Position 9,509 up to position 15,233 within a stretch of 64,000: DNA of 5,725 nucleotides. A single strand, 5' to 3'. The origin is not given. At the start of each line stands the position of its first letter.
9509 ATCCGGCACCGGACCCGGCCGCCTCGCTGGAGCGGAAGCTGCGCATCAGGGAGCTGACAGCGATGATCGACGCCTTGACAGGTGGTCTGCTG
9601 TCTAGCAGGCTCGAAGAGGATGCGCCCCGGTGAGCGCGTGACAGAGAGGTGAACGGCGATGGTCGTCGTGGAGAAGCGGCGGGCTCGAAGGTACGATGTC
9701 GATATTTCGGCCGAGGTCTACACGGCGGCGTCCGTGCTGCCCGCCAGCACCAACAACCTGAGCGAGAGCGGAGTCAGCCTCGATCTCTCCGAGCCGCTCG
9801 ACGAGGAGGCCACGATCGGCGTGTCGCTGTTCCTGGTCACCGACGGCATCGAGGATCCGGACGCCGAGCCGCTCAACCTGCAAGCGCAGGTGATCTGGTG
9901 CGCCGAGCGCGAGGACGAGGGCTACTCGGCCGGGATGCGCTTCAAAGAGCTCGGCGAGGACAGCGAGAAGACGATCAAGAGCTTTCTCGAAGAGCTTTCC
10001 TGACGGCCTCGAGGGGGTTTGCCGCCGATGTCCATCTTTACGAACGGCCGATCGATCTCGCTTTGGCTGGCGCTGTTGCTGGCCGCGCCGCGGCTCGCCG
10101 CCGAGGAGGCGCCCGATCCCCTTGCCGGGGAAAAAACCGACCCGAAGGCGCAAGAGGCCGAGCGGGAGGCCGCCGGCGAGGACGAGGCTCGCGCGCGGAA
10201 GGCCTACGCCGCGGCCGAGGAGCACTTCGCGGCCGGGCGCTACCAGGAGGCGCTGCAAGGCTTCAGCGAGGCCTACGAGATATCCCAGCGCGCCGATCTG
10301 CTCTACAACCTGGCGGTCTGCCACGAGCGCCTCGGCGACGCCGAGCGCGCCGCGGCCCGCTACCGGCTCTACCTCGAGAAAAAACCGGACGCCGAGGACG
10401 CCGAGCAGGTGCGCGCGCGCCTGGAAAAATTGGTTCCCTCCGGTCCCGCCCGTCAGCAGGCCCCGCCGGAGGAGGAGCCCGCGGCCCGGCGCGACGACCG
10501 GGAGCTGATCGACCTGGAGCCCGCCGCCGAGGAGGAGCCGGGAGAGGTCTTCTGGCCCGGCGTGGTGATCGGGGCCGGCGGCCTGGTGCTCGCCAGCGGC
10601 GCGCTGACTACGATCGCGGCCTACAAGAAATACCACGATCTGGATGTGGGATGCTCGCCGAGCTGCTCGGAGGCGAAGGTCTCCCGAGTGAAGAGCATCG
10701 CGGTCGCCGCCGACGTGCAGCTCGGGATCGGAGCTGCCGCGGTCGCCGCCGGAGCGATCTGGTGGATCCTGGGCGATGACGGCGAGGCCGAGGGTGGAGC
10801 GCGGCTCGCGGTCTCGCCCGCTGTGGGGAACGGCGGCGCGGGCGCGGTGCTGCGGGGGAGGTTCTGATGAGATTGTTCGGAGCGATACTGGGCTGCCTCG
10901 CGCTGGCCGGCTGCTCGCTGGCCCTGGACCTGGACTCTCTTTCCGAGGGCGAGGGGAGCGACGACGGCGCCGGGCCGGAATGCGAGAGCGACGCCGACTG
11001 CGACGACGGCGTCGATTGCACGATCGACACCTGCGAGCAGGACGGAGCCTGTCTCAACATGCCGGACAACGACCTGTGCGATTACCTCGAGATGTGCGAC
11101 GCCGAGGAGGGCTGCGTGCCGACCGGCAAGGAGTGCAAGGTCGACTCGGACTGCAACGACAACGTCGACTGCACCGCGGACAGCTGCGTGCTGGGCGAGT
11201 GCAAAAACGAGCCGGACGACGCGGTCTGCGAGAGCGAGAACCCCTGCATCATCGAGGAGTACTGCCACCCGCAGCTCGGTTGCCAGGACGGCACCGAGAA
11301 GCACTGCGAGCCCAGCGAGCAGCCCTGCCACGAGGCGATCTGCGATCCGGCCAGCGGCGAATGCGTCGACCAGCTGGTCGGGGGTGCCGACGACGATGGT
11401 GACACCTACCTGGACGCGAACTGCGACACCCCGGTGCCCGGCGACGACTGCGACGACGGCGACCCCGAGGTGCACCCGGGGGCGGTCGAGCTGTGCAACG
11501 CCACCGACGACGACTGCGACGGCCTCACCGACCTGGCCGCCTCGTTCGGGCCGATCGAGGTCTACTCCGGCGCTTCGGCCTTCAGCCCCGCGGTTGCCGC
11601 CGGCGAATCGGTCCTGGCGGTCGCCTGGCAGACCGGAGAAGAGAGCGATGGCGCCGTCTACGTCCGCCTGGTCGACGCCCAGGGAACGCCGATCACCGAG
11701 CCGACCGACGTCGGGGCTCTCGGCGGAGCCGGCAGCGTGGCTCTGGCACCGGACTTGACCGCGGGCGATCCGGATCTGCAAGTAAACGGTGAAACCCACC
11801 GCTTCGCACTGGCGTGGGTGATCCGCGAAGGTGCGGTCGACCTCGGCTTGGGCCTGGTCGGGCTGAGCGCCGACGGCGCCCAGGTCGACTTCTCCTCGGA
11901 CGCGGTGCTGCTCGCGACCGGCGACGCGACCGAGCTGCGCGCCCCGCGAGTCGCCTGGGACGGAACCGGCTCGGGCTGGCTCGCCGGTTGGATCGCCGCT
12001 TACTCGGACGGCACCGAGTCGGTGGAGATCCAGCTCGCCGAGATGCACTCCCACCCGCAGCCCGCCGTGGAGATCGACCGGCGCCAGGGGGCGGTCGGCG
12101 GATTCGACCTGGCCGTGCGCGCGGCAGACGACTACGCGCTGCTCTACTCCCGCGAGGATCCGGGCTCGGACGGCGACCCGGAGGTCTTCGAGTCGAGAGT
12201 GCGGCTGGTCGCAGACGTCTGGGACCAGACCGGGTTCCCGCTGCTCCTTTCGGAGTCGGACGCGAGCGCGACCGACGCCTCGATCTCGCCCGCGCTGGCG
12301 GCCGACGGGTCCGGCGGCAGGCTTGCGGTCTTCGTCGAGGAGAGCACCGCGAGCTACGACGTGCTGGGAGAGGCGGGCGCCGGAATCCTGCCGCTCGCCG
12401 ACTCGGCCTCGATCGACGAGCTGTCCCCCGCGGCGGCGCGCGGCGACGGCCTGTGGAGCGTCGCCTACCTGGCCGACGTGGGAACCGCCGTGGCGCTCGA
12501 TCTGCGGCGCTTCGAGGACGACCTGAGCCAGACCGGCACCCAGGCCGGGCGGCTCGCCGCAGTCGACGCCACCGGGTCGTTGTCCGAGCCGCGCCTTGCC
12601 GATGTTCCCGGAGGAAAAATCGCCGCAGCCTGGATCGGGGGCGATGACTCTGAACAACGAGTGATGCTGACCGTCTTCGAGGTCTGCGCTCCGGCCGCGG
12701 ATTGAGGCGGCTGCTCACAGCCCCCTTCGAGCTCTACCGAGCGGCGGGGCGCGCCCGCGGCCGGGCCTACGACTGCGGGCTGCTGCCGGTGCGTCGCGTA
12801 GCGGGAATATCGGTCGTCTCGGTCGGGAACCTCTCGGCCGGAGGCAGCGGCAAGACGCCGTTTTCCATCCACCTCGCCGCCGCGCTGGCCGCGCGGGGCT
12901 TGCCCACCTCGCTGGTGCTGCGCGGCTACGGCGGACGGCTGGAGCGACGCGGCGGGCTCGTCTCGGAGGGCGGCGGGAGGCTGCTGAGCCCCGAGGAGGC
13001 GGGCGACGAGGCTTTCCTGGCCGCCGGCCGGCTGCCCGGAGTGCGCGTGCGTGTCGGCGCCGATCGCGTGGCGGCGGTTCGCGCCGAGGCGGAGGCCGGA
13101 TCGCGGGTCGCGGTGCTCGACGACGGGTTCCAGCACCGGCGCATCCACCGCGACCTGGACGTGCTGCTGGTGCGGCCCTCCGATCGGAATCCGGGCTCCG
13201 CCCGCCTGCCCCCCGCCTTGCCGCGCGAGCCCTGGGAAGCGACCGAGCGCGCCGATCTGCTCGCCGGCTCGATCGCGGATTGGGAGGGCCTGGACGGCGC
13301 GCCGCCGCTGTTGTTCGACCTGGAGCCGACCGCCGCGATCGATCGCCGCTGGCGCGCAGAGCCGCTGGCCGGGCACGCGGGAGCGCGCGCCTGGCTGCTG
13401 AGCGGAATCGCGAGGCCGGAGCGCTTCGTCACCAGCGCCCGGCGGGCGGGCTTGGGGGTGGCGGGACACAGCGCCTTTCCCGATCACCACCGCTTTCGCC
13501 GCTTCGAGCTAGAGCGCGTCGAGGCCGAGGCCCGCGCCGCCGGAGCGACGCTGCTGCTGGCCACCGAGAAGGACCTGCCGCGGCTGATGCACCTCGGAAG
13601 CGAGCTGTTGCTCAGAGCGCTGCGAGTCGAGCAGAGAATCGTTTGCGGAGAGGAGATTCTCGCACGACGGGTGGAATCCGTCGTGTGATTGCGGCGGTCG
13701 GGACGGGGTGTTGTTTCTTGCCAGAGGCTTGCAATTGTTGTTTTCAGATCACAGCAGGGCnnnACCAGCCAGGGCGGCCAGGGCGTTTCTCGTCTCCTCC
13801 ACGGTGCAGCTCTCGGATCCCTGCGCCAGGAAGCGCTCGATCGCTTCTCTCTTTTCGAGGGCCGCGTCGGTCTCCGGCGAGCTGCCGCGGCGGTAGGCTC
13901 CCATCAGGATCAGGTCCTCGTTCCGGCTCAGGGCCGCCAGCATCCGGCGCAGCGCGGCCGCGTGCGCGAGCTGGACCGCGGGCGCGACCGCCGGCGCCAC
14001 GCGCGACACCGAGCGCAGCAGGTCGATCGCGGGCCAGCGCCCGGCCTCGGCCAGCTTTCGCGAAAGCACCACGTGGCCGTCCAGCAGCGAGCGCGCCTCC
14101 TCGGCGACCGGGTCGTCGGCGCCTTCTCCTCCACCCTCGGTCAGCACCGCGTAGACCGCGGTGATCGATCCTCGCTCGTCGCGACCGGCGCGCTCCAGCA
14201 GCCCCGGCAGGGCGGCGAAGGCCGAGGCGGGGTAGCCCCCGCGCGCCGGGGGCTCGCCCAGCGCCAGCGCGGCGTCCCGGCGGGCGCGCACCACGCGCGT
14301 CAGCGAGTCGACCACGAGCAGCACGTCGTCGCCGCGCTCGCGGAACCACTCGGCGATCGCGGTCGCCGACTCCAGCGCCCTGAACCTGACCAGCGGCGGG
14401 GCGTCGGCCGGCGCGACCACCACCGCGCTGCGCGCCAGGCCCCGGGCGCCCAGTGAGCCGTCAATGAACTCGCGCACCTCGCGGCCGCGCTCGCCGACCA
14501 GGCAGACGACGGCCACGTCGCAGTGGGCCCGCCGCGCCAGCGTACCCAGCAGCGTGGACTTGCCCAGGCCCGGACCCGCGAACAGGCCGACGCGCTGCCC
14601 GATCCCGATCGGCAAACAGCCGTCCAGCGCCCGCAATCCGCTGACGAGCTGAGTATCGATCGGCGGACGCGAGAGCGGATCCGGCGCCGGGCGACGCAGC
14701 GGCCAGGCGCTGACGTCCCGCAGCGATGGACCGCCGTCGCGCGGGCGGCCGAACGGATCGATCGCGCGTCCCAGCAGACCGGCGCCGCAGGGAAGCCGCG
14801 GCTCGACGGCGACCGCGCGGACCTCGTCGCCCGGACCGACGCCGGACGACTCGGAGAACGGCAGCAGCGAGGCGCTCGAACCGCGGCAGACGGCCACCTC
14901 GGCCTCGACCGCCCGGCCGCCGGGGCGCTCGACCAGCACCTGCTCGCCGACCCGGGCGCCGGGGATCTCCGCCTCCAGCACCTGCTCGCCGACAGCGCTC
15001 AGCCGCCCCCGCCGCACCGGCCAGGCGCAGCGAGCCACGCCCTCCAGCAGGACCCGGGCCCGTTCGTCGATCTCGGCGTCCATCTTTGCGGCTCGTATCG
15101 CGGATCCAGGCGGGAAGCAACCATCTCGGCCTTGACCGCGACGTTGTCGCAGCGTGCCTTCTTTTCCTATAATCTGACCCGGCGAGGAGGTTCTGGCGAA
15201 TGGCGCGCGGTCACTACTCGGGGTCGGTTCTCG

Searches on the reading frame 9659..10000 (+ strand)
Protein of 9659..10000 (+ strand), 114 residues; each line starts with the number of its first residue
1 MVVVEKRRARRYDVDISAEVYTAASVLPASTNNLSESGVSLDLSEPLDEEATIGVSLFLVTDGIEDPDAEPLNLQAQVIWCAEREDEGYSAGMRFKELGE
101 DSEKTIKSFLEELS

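Call 47: search_protein_families(library=pfam, proteins=[window:9659-10000:+], max_evalue=0.001)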
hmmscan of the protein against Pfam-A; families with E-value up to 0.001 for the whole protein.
window:9659-10000:+ (114 aa): 1 family
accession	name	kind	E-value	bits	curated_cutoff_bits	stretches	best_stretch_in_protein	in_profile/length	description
PF07238.19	PilZ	-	7.3e-17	62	22.5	1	5-111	1-101/102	PilZ domain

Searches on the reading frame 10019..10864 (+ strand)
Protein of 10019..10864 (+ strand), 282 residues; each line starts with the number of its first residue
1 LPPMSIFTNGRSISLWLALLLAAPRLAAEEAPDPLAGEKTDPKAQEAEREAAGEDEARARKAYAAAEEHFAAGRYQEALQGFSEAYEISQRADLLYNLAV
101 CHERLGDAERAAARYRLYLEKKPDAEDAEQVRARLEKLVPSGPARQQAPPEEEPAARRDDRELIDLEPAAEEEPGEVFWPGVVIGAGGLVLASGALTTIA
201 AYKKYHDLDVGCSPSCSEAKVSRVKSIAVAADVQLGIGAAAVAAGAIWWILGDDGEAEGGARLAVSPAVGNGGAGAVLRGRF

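Call 47: search_protein_families(library=pfam, proteins=[window:10019-10864:+], max_evalue=0.001)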
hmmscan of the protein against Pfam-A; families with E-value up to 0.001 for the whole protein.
window:10019-10864:+ (282 aa): 4 families
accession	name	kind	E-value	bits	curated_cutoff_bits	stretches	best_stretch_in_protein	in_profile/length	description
PF14559.12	TPR_19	-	9e-07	29.6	25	1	70-135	2-68/68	Tetratricopeptide repeat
PF13371.12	TPR_9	-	1.1e-06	28.9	35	1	90-136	27-73/73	Tetratricopeptide repeat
PF13432.12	TPR_16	-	5e-05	24.1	32.7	1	63-125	1-64/65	Tetratricopeptide repeat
PF07719.23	TPR_2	-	0.00086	19.7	27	0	92-124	1-33/34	Tetratricopeptide repeat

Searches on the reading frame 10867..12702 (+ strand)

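Call 47: search_protein_families(library=pfam, proteins=[window:10867-12702:+], max_evalue=0.001)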
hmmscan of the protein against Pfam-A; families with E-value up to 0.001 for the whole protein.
window:10867-12702:+ (612 aa): 1 family
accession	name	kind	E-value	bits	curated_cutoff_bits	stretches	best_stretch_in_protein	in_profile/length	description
PF11617.13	Cu-binding_MopE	-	1.6e-08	35.1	27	1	194-222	1-29/30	Putative metal-binding motif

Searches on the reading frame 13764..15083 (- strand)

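Call 47: search_protein_families(library=pfam, proteins=[window:13764-15083:-], max_evalue=0.001)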
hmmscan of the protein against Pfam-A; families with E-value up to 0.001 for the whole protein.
window:13764-15083:- (440 aa): 2 families
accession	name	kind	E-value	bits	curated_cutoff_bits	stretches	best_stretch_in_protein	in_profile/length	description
PF00006.31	ATP-synt_ab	-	8.8e-71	238.4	29.5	1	149-360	1-213/213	ATP synthase alpha/beta family, nucleotide-binding domain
PF18269.6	T3SS_ATPase_C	-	1.5e-19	70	22.7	1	370-436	4-71/72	T3SS EscN ATPase C-terminal domain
